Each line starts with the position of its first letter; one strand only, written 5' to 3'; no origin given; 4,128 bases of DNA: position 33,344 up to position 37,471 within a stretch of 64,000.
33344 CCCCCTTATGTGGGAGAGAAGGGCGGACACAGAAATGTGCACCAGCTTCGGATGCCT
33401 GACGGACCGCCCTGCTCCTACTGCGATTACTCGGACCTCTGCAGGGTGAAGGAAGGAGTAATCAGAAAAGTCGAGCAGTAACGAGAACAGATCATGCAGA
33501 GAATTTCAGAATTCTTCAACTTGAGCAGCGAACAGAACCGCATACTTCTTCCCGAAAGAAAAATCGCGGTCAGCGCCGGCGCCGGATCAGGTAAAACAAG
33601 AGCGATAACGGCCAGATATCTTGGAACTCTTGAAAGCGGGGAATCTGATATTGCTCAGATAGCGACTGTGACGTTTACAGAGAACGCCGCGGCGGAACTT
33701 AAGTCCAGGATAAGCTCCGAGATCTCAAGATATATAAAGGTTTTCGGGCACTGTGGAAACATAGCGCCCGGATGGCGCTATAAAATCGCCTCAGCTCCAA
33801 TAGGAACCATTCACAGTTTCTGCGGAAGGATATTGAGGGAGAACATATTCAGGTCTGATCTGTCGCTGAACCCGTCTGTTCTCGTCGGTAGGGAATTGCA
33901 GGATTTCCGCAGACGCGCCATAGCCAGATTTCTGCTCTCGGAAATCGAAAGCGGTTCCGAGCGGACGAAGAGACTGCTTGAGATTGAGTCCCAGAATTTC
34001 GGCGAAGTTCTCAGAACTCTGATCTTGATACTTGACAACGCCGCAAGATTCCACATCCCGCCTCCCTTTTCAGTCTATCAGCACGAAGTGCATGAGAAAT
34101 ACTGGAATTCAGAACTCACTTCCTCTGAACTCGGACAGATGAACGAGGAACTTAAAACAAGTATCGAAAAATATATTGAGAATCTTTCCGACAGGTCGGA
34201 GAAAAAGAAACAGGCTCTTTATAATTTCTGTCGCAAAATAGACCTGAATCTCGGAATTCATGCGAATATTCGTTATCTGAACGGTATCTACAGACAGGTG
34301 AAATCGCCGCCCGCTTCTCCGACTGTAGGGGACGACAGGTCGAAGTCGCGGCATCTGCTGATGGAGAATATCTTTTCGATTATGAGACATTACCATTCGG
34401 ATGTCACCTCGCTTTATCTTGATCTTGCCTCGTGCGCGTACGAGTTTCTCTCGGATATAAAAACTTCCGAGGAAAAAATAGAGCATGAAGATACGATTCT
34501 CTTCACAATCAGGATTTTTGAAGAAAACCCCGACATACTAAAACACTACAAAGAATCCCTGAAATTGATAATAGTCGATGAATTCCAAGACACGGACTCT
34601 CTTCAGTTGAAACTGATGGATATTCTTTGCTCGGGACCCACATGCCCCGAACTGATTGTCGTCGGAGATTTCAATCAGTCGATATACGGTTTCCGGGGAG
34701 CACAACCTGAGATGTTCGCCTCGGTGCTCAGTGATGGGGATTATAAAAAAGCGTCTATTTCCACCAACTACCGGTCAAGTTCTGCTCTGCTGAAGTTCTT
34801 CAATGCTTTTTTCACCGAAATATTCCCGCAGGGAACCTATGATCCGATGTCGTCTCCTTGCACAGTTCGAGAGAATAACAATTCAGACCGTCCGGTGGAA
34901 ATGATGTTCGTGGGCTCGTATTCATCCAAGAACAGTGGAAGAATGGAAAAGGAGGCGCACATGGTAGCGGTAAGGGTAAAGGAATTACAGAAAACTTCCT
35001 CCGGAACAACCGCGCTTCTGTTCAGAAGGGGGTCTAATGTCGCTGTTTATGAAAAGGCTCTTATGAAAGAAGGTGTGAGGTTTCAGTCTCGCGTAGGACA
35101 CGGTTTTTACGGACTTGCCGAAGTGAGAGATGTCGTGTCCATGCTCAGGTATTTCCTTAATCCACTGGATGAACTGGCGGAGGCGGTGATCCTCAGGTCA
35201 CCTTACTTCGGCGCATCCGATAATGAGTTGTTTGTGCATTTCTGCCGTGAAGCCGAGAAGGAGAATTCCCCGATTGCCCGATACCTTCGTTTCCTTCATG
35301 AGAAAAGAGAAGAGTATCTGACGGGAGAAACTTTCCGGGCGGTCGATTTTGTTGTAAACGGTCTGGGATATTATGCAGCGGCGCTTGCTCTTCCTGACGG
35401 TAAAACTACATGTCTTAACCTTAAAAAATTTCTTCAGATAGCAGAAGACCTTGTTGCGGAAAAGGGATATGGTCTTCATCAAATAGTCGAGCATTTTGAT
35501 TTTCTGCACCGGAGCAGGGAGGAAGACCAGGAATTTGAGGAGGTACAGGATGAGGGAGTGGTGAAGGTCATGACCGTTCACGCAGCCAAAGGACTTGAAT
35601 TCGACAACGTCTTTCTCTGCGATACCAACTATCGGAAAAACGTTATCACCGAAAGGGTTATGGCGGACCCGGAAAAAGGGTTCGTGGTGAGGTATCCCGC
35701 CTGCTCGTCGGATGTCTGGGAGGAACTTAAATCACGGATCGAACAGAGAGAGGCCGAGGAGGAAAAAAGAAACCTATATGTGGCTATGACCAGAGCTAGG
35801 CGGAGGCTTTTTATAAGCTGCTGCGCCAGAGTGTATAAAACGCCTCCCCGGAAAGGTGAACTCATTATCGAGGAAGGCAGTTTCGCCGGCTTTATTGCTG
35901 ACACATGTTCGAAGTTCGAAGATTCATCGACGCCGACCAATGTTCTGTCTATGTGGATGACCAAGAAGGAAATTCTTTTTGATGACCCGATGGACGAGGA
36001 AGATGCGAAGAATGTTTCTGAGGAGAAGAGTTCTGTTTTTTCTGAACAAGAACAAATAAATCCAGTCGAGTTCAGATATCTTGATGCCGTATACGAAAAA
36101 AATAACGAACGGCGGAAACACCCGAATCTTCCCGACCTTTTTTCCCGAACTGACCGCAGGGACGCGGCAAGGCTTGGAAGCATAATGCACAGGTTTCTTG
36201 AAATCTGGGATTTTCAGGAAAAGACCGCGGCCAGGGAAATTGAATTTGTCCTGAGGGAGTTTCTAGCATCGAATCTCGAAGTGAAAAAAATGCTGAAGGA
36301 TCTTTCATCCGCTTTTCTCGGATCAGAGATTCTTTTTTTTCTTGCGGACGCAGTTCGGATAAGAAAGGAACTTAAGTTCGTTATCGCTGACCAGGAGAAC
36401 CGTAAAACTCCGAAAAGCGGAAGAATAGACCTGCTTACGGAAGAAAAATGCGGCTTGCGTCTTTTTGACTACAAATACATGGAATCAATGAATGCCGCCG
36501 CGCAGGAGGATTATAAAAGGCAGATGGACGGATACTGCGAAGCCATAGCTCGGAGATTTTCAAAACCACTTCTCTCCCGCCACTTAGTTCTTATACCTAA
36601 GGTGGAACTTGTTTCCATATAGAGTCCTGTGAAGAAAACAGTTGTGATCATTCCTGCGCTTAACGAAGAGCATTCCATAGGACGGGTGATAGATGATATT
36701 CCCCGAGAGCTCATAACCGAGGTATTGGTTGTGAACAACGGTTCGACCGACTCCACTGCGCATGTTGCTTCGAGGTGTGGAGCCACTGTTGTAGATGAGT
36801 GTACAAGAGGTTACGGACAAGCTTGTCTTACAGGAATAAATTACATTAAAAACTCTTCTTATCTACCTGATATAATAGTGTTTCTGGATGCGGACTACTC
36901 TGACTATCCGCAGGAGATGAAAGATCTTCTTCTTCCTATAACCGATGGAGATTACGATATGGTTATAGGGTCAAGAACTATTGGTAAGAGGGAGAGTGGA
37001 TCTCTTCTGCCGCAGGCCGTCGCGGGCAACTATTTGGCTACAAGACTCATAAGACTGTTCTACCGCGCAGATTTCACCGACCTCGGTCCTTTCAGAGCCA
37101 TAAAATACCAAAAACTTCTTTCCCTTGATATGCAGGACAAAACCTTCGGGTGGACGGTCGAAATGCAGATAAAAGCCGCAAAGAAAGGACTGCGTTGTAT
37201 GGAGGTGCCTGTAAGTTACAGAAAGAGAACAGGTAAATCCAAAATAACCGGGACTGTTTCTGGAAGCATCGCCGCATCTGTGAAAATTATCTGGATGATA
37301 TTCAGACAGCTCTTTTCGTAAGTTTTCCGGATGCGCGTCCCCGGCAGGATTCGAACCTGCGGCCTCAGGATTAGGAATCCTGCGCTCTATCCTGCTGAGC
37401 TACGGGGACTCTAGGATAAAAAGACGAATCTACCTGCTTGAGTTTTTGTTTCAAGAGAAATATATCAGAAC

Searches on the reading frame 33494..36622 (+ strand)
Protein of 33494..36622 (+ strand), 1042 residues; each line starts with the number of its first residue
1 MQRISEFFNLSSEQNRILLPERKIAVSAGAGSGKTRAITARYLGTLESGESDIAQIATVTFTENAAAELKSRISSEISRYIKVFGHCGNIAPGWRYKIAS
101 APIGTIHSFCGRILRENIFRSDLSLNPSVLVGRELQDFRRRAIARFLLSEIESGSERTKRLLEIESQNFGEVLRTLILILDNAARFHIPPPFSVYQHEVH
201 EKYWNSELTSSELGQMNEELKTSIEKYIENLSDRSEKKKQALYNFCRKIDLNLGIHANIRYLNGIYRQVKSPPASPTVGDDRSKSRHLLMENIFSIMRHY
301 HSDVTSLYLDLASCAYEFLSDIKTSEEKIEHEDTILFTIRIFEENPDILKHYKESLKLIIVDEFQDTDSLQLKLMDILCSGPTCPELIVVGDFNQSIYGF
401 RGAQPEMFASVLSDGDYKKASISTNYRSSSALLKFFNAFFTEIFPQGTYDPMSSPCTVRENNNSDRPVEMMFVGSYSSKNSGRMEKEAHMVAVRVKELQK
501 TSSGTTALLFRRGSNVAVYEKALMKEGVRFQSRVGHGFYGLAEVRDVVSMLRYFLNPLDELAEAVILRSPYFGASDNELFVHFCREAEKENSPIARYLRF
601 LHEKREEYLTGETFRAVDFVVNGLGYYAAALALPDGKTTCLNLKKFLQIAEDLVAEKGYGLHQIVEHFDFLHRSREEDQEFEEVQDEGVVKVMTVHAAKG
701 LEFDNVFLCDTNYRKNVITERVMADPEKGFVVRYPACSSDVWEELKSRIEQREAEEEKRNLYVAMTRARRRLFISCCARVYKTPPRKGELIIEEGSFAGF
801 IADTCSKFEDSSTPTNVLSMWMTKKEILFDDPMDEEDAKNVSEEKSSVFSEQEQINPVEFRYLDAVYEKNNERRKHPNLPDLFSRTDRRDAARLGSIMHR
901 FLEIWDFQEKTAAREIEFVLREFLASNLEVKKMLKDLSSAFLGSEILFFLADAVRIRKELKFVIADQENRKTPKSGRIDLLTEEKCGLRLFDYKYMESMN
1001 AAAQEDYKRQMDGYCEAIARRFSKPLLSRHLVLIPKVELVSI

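Call 39: search_protein_families(library=ncbifam, proteins=[window:33494-36622:+], max_evalue=0.00001)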
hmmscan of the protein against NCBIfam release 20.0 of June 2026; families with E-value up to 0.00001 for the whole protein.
window:33494-36622:+ (1042 aa): 14 families
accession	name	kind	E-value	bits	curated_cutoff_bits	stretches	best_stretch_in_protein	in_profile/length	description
TIGR02785.1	addA_Gpos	equivalog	2.9e-71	240.7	707.65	4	507-774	580-876/1234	helicase-exonuclease AddAB subunit AddA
TIGR01073.1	pcrA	equivalog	1.5e-58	198.8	911.2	2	305-710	159-569/725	DNA helicase PcrA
TIGR00609.1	recB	equivalog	8.2e-53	179.8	696.05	2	100-844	112-878/1175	exodeoxyribonuclease V subunit beta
TIGR01075.1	uvrD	equivalog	3.5e-51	174.3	1144.45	2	333-709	186-568/715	DNA helicase II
TIGR02784.1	addA_alphas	equivalog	9.9e-51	173.2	860.75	3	544-1022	625-1118/1138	double-strand break repair helicase AddA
TIGR01074.1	rep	equivalog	7.5e-49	166.6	951.45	2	311-710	163-572/668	DNA helicase Rep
NF008743.0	PRK11773.1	equivalog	8.3e-49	166.6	965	2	333-579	191-423/720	DNA helicase II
NF010485.0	PRK13909.1-2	equivalog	5.4e-46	157.3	650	4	310-449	283-433/909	RecB-like helicase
NF010487.0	PRK13909.1-4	equivalog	8.7e-39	133.4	759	3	353-553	325-525/924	RecB-like helicase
NF008172.0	PRK10919.1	equivalog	1.3e-36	126.1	1168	2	325-570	177-409/673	DNA helicase Rep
NF008276.0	PRK11054.1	equivalog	1.7e-25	89.6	543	2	351-440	426-516/684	DNA helicase IV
NF008128.0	PRK10876.1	equivalog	6.1e-24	83.8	1697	1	357-442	379-463/1181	exodeoxyribonuclease V subunit beta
NF010486.0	PRK13909.1-3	equivalog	6.9e-18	64.1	1109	1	357-442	332-425/921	RecB-like helicase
NF010484.0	PRK13909.1-1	equivalog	1.1e-15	56.5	1074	1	356-444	345-439/945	RecB-like helicase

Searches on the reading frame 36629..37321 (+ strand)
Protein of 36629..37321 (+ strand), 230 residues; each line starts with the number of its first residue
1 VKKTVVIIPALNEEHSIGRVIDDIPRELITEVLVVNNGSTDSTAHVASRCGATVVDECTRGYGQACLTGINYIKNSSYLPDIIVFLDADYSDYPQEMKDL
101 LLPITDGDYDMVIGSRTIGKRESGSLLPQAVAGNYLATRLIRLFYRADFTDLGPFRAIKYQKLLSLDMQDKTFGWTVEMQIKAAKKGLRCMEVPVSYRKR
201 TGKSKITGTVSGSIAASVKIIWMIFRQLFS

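Call 40: search_protein_families(library=pfam, proteins=[window:36629-37321:+], max_evalue=0.00001)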
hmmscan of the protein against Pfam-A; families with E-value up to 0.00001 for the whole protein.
window:36629-37321:+ (230 aa): 1 family
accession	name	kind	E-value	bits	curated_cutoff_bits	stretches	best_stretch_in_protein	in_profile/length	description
PF00535.33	Glycos_transf_2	-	8e-19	68.6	23.3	1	6-129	2-128/168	Glycosyl transferase family 2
